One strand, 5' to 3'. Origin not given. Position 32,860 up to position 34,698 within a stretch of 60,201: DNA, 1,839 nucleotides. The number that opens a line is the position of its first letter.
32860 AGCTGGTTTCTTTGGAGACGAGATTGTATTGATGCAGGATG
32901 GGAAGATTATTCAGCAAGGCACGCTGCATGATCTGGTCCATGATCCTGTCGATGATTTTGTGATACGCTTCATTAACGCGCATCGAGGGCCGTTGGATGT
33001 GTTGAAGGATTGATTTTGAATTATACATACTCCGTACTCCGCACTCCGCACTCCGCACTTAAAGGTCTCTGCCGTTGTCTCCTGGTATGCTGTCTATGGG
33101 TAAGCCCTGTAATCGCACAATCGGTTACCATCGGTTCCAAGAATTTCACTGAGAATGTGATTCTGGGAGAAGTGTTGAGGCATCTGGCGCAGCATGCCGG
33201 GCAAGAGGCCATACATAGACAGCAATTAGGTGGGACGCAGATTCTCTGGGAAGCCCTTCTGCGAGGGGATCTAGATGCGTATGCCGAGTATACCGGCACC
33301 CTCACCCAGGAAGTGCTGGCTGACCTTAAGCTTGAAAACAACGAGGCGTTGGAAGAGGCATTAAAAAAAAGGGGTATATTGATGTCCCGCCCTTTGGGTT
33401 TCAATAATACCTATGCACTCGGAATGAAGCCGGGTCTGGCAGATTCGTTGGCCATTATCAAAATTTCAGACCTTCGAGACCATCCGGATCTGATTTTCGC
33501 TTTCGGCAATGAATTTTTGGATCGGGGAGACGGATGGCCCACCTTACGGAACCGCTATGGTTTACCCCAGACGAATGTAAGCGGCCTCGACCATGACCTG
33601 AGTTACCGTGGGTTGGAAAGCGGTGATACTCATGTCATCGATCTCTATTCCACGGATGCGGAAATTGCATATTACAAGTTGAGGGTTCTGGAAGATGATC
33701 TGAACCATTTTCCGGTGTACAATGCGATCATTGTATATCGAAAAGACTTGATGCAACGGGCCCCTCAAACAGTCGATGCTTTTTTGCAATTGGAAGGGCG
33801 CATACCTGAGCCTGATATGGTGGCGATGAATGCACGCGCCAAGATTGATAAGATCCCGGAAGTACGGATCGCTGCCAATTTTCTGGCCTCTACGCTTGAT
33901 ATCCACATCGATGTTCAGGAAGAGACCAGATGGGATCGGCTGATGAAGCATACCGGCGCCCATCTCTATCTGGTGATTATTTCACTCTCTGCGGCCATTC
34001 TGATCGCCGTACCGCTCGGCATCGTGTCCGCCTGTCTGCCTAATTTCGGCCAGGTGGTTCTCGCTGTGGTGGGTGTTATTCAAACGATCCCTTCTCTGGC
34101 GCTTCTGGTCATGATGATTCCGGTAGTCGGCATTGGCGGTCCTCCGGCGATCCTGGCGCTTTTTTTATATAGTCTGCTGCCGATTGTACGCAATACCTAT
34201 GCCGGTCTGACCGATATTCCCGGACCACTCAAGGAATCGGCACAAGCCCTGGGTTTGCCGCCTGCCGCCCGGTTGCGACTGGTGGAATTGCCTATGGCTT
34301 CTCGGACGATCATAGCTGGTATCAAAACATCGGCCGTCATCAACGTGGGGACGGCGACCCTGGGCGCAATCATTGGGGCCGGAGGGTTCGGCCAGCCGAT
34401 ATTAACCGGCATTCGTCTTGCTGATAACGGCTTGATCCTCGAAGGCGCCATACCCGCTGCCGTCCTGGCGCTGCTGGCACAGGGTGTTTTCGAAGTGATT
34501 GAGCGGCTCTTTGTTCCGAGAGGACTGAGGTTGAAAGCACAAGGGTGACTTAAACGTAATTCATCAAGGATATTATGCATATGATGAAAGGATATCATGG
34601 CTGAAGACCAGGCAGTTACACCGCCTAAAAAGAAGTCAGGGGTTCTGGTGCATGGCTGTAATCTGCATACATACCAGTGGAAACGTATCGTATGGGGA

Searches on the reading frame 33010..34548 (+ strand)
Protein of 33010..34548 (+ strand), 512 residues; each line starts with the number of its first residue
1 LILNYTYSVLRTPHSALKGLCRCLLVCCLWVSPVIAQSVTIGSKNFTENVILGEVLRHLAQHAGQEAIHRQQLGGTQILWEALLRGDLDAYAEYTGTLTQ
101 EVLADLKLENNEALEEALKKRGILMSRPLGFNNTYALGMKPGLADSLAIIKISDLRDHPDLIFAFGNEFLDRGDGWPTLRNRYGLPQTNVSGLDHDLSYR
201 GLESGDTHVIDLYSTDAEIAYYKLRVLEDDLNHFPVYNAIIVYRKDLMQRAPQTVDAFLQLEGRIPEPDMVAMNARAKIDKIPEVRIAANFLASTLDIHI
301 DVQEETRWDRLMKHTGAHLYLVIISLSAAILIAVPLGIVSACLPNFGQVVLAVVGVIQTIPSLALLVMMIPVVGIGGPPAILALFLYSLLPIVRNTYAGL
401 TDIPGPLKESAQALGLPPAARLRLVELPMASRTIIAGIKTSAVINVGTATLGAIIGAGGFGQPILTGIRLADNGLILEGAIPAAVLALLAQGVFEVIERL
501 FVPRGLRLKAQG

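Call 30: search_protein_families(library=pfam, proteins=[window:33010-34548:+], max_evalue=0.00001)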
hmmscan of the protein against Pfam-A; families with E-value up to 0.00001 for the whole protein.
window:33010-34548:+ (512 aa): 2 families
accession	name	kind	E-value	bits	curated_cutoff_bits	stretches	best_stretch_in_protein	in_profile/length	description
PF04069.17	OpuAC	-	1.8e-50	172.4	21.2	1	38-293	2-256/257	Substrate binding domain of ABC-type glycine betaine transport system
PF00528.27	BPD_transp_1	-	2.4e-19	70.2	26.4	1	333-504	1-181/184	Binding-protein-dependent transport system inner membrane component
